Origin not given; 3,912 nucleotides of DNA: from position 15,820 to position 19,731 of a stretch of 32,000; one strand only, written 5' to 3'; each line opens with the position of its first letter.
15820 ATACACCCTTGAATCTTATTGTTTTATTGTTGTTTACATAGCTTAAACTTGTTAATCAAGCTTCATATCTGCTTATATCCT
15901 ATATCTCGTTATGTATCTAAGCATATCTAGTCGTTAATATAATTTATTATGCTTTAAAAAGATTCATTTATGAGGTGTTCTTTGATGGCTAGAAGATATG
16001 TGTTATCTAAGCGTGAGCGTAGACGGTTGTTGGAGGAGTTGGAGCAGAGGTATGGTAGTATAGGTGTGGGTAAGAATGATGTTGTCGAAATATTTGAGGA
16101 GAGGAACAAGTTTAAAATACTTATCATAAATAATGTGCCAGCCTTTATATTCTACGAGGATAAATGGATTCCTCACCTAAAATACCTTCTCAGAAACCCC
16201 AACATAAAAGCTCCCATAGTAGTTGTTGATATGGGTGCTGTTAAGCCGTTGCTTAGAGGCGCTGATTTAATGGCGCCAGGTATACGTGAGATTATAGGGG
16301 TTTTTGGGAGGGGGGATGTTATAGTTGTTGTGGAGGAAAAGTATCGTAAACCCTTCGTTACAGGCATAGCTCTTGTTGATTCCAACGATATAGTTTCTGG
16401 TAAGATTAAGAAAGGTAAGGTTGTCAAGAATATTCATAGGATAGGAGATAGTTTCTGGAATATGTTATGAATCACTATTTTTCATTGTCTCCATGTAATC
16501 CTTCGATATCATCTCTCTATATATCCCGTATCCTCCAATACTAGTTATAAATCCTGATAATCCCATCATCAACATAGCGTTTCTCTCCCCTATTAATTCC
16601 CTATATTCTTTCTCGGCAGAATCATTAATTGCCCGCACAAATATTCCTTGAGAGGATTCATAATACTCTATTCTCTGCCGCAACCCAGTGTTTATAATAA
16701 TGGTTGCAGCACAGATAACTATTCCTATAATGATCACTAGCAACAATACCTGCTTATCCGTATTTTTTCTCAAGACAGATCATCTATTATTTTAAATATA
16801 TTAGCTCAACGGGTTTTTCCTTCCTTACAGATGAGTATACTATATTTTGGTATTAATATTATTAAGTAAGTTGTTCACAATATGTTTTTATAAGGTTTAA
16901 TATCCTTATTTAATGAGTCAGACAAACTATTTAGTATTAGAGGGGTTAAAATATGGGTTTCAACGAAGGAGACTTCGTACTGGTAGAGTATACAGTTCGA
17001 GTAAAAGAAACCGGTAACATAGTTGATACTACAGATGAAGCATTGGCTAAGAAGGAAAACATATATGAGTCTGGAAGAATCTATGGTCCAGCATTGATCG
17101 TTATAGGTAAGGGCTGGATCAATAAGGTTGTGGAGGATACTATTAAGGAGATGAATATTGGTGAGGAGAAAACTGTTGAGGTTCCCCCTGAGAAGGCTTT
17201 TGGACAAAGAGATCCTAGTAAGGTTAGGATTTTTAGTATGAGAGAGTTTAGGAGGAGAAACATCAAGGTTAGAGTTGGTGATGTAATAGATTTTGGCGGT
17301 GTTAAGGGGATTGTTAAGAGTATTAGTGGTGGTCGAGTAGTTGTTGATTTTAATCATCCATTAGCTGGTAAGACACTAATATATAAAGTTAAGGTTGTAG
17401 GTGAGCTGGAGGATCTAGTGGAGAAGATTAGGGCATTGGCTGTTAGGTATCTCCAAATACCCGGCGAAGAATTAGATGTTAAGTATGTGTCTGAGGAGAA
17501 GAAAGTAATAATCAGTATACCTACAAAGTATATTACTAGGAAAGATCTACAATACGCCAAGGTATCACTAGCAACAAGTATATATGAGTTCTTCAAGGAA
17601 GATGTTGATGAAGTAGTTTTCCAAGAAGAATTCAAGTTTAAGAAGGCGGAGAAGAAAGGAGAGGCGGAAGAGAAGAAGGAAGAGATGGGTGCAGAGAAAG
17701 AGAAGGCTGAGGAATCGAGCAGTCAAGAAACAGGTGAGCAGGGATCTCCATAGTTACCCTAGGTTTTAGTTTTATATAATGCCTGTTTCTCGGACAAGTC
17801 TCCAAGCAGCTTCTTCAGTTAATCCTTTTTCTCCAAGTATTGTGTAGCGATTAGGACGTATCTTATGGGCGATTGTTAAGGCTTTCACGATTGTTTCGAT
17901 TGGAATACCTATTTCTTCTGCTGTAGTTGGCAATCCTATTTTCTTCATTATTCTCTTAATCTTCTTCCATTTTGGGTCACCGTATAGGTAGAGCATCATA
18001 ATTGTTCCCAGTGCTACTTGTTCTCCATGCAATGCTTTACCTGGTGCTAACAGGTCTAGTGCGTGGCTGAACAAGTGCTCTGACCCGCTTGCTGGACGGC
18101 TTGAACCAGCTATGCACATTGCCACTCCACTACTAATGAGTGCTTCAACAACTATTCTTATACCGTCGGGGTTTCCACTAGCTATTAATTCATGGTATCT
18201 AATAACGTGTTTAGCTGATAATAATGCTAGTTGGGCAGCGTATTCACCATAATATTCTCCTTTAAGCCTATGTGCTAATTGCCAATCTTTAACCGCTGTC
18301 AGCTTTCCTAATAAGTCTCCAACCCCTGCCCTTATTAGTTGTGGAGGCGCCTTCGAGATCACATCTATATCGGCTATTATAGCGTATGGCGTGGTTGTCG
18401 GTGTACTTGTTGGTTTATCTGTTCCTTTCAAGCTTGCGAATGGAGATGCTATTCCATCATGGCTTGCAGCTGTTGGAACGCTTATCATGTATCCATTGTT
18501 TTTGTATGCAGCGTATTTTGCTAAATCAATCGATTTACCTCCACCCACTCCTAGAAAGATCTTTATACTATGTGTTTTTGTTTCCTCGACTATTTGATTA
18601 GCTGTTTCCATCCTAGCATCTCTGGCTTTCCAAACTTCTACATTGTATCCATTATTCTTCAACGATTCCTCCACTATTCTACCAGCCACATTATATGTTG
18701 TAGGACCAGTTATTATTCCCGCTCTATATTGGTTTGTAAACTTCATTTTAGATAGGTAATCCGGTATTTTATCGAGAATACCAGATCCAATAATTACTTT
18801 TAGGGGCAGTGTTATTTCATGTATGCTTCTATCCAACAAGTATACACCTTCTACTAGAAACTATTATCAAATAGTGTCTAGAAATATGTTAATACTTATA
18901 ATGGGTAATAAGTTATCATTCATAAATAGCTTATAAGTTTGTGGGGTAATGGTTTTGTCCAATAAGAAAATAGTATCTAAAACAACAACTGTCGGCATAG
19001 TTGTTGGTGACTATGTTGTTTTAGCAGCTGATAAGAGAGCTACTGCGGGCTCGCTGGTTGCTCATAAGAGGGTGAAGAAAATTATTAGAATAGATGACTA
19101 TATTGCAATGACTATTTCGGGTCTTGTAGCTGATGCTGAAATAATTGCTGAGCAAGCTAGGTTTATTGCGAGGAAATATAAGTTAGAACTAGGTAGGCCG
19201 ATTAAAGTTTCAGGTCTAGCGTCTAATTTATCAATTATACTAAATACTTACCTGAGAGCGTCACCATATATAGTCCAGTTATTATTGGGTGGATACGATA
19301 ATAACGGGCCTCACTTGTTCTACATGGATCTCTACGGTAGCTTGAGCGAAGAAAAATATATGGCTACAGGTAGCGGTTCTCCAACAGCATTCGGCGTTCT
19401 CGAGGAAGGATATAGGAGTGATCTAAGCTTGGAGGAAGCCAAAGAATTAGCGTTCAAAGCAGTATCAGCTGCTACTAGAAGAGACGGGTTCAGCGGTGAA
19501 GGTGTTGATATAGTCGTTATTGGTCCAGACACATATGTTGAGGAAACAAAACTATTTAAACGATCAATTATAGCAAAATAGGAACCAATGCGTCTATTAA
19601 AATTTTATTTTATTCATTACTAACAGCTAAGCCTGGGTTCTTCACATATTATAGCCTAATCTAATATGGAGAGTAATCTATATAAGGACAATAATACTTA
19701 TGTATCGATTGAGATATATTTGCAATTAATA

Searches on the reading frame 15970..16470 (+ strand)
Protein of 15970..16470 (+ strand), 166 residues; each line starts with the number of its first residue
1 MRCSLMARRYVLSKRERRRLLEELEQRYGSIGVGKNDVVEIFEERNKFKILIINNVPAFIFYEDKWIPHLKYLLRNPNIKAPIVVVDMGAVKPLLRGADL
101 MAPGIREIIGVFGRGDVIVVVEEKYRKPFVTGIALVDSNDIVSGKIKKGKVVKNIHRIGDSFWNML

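Call 10: search_protein_families(library=pfam, proteins=[window:15970-16470:+], max_evalue=0.01)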
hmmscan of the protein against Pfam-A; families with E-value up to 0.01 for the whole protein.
window:15970-16470:+ (166 aa): 3 families
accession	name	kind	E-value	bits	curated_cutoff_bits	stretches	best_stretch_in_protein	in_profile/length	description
PF09183.16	DUF1947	-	1.4e-20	73.7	22.5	1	9-75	2-64/65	Domain of unknown function (DUF1947)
PF01472.26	PUA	-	2.8e-16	59.7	24.8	1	83-157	2-73/74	PUA domain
PF17832.7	Pre-PUA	-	0.0064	17.5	23.5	0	12-77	13-86/86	Pre-PUA-like domain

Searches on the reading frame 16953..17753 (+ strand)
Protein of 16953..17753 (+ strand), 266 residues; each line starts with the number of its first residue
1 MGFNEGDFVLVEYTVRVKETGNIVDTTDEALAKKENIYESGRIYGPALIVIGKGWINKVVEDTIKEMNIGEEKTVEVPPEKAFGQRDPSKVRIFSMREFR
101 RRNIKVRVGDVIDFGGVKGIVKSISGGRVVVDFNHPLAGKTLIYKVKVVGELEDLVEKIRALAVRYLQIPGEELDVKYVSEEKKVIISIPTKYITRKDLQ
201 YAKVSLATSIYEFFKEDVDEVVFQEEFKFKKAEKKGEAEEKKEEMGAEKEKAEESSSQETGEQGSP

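Call 10: search_protein_families(library=pfam, proteins=[window:16953-17753:+], max_evalue=0.01)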
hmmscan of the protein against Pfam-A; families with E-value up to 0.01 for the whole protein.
window:16953-17753:+ (266 aa): 3 families
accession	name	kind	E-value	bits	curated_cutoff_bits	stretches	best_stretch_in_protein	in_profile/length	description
PF22199.2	FKBP26_IF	-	1.9e-13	50.6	27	1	94-137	3-46/46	FKBP26, IF domain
PF00254.34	FKBP_C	-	2.2e-08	34.7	21.1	1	4-89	6-77/94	FKBP-type peptidyl-prolyl cis-trans isomerase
PF18046.7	FKBP26_C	-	3.3e-06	27.6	27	1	156-228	2-72/72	FKBP26_C-terminal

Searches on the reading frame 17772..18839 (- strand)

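Call 10: search_protein_families(library=pfam, proteins=[window:17772-18839:-], max_evalue=0.01)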
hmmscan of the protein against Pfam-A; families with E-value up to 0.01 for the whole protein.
window:17772-18839:- (355 aa): 3 families
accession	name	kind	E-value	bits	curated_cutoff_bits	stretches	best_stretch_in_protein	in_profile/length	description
PF13685.12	Fe-ADH_2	-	1.3e-42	145.8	28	1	17-165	2-149/149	Iron-containing alcohol dehydrogenase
PF00465.25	Fe-ADH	-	8.3e-16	58.5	31.3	1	12-157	1-167/168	Iron-containing alcohol dehydrogenase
PF24621.2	DHQS_C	-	0.00066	20.1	27.6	1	255-321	67-138/144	3-dehydroquinate synthase C-terminal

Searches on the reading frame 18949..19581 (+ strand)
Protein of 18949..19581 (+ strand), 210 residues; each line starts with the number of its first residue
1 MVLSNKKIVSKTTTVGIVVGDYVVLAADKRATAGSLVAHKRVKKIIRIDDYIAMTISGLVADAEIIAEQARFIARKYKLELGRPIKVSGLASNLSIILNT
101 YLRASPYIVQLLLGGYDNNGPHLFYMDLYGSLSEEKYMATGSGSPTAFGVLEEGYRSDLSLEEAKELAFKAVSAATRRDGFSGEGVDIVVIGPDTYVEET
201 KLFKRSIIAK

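Call 10: search_protein_families(library=pfam, proteins=[window:18949-19581:+], max_evalue=0.01)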
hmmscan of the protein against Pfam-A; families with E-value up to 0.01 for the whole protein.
window:18949-19581:+ (210 aa): 1 family
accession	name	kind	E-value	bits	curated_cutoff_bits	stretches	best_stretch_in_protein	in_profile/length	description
PF00227.31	Proteasome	-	1.8e-57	194.5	22.4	1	12-191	5-189/189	Proteasome subunit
